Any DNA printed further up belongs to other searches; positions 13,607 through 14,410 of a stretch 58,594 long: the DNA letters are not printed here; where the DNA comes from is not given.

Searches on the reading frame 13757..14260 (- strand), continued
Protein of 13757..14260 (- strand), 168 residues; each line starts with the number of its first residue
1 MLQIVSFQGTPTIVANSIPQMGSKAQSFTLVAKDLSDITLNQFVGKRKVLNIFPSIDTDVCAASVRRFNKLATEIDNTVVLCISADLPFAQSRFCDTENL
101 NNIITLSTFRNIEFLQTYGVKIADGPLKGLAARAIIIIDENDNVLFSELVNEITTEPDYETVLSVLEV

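Call 61: find_encoding_contigs(protein=L005:13612-16023:-, flank=6000, max_places=3)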
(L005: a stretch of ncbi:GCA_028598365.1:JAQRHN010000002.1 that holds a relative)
Protein L005:13612-16023:- (804 aa): 24 contigs read that carry it; 3 places shown.
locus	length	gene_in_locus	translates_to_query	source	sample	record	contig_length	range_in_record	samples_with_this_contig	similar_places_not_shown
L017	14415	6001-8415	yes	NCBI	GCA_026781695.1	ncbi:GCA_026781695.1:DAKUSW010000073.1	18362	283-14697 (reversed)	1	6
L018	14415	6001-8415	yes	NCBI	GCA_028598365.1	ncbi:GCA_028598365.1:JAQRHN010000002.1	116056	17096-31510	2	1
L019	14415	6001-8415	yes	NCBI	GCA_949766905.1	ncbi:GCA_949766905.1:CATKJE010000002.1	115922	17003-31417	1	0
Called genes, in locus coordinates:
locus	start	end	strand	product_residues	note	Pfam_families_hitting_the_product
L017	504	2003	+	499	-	PF27155:Y4rL_C, PF22483:Mu-transpos_C_2 (weak)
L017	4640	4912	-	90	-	-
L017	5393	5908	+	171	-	-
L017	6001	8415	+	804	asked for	PF13954:PapC_N, PF00577:Usher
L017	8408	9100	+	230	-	PF00345:PapD_N, PF02753:PapD_C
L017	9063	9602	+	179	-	-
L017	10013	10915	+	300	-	-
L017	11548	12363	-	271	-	PF12833:HTH_18, PF00165:HTH_AraC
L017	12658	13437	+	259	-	PF00563:EAL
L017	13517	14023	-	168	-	PF00578:AhpC-TSA, PF08534:Redoxin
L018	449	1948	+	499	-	PF27155:Y4rL_C, PF22483:Mu-transpos_C_2 (weak)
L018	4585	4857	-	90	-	-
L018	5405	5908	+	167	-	-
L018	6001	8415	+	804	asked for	PF13954:PapC_N, PF00577:Usher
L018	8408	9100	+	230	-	PF00345:PapD_N, PF02753:PapD_C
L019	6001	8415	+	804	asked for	PF13954:PapC_N, PF00577:Usher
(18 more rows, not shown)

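Call 65: get_annotated_region(hit=H78, flank=5000)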
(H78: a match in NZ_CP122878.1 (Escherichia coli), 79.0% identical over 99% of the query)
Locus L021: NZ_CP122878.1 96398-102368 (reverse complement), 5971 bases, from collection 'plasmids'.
description: Escherichia coli strain ETEC1717 plasmid unnamed2, complete sequence
organism: Escherichia coli (NCBI taxid 562)
taxonomy: Bacteria; Pseudomonadota; Gammaproteobacteria; Enterobacterales; Enterobacteriaceae; Escherichia; Escherichia coli
host: -; source: Sus scrofa,feces; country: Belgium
typing (MOB-suite, as given by PLSDB): mobilizable; replicon IncFIB,IncFIC,rep_cluster_2244; relaxase MOBF
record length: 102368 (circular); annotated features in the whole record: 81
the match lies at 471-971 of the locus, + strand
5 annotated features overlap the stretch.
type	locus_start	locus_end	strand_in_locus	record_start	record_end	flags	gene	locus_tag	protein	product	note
CDS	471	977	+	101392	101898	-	tpx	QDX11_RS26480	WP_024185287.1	thiol peroxidase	-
CDS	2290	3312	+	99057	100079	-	istA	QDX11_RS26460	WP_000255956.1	IS21-like element IS100 family transposase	GO:0006313 - DNA transposition [Evidence IEA]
CDS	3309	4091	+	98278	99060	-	istB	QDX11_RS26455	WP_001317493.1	IS21-like element IS100kyp family helper ATPase IstB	-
CDS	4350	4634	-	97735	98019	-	-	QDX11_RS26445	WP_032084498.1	ribbon-helix-helix protein, CopG family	GO:0006355 - regulation of DNA-templated transcription [Evidence IEA]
CDS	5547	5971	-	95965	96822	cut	repA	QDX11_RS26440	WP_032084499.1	incFII family plasmid replication initiator RepA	GO:0006276 - plasmid maintenance [Evidence IEA]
